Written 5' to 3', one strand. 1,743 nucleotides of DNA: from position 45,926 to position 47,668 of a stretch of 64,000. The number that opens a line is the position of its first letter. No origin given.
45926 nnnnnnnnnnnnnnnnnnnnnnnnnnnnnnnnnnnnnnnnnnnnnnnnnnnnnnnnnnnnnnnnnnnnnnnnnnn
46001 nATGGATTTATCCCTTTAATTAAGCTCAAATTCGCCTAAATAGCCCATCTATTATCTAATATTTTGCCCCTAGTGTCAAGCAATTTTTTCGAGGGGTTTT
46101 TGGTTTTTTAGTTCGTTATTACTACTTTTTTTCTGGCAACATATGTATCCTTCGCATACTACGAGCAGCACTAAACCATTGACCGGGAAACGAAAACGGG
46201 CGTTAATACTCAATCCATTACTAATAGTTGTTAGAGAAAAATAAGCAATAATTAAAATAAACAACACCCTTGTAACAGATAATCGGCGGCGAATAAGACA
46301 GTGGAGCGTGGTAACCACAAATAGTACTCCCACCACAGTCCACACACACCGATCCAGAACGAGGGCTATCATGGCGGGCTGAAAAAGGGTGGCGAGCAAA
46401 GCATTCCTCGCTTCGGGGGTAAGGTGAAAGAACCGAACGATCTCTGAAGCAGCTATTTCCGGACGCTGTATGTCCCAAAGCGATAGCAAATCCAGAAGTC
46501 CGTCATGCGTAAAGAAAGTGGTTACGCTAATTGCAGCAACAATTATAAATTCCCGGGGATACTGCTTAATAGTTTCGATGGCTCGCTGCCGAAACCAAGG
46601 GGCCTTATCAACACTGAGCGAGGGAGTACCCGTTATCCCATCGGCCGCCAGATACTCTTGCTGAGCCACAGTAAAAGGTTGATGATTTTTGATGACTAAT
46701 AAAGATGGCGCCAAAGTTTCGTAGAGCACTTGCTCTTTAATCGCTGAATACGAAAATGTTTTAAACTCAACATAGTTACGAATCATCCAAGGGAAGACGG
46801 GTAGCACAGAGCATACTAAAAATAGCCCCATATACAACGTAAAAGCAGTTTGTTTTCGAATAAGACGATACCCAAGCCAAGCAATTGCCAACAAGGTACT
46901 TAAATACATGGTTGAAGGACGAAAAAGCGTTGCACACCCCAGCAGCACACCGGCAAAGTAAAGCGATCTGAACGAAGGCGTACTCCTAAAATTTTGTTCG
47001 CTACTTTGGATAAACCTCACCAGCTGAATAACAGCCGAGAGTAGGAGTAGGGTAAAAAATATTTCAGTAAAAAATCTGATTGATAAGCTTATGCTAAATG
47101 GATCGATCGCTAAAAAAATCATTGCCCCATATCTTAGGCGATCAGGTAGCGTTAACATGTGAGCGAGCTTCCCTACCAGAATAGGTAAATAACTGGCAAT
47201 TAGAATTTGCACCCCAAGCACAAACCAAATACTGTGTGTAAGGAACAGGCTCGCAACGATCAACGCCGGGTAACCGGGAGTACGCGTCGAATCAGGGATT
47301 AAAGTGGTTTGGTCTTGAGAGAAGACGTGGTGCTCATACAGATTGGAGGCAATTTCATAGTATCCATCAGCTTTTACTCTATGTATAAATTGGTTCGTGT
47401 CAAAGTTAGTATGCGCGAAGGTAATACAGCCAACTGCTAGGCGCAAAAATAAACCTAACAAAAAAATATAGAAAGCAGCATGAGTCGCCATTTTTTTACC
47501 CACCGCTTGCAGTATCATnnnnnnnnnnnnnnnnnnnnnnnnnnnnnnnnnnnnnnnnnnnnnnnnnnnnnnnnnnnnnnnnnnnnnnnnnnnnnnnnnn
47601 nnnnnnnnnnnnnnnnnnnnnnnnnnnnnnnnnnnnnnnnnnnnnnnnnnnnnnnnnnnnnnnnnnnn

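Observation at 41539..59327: Multiplicity of GT-C (ArnT/PMT-like) membrane transferases paired with polyprenol-phosphate GT2 synthases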

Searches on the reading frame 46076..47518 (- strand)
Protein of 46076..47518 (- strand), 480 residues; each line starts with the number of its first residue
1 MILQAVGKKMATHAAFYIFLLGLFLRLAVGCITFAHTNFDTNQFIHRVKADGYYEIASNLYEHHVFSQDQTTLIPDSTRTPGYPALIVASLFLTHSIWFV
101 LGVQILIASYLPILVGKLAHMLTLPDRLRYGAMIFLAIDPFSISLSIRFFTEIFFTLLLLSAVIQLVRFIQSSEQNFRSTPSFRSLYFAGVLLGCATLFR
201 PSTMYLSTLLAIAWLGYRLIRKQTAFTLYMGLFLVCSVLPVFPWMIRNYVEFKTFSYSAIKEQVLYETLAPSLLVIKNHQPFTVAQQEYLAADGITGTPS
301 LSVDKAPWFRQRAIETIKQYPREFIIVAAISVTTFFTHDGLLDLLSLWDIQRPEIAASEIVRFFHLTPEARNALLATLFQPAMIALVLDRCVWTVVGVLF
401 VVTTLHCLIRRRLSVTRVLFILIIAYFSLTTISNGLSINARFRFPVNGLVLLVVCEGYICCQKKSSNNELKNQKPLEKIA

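Call 4: search_protein_families(library=pfam, proteins=[window:46076-47518:-], max_evalue=0.01)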
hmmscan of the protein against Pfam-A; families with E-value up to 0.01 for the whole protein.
window:46076-47518:- (480 aa): 1 family
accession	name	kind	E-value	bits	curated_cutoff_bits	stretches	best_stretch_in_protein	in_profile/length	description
PF13231.12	PMT_2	-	0.00037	21.2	26.1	1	85-244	8-160/160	Dolichyl-phosphate-mannose-protein mannosyltransferase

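Call 5: search_protein_families(library=ncbifam, proteins=[window:46076-47518:-], max_evalue=0.01)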
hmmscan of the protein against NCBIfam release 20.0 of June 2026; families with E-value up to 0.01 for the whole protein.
window:46076-47518:- (480 aa): 0 families

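Call 21: find_homologous_proteins(query=window:46076-47518:-)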
Query window:46076-47518:- (480 aa): 35 proteins with E <= 0.001 among 8000 candidates.
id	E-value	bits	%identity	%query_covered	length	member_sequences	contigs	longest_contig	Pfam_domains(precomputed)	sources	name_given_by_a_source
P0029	0.0e+0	1058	100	100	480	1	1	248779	-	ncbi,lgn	-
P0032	1.5e-139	484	52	97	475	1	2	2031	-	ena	-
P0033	7.0e-94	333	40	92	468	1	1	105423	-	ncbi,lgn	-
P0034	1.9e-88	315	38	92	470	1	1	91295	-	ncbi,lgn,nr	ncbi:MAG: hypothetical protein Q7K35_00490 [bacterium]|nr:hypothetical protein [bacterium]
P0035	7.4e-85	304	39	92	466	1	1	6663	-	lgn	-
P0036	2.7e-83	298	37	93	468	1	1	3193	-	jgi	jgi:4-amino-4-deoxy-L-arabinose transferase-like glycosyltransferase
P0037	6.9e-83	297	37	94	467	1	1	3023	-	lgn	-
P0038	3.3e-82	295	40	94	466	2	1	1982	-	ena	-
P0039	7.1e-82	294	36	92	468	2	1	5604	-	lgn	-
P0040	1.4e-80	290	37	88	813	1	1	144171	PF00534.27,PF13524.13,PF13692.13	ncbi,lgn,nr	ncbi:MAG: glycosyltransferase family 4 protein [bacterium]|nr:glycosyltransferase family 4 protein [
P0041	3.8e-80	288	36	91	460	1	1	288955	PF13231.13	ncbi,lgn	-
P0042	2.9e-79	285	37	95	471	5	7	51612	-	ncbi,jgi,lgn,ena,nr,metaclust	ncbi:MAG: hypothetical protein UU95_C0007G0015 [Parcubacteria group bacterium GW2011_GWC2_42_12]|nr:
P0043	1.7e-77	279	37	92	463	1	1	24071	PF02366.25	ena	-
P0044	2.3e-75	272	36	91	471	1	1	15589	-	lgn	-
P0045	2.4e-75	272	35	91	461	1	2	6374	-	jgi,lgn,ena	-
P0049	5.9e-73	264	36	82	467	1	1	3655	PF13231.13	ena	-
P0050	1.9e-70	256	38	84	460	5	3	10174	PF13231.13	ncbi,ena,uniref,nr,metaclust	ncbi:MAG: hypothetical protein A3B30_02610 [Candidatus Komeilibacteria bacterium RIFCSPLOWO2_01_FULL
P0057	1.2e-40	158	28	90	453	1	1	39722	PF13231.13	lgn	-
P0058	4.9e-39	153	29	85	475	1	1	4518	PF13231.13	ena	-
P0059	1.5e-21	95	27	86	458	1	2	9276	PF13231.13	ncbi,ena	-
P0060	5.4e-13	67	29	49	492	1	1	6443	PF13231.13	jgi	jgi:hypothetical protein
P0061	1.1e-8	53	23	87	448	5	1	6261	PF13231.13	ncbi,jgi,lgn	-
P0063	7.2e-7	47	24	88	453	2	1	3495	PF13231.13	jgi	jgi:4-amino-4-deoxy-L-arabinose transferase-like glycosyltransferase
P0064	3.5e-6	44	21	87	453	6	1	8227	PF13231.13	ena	-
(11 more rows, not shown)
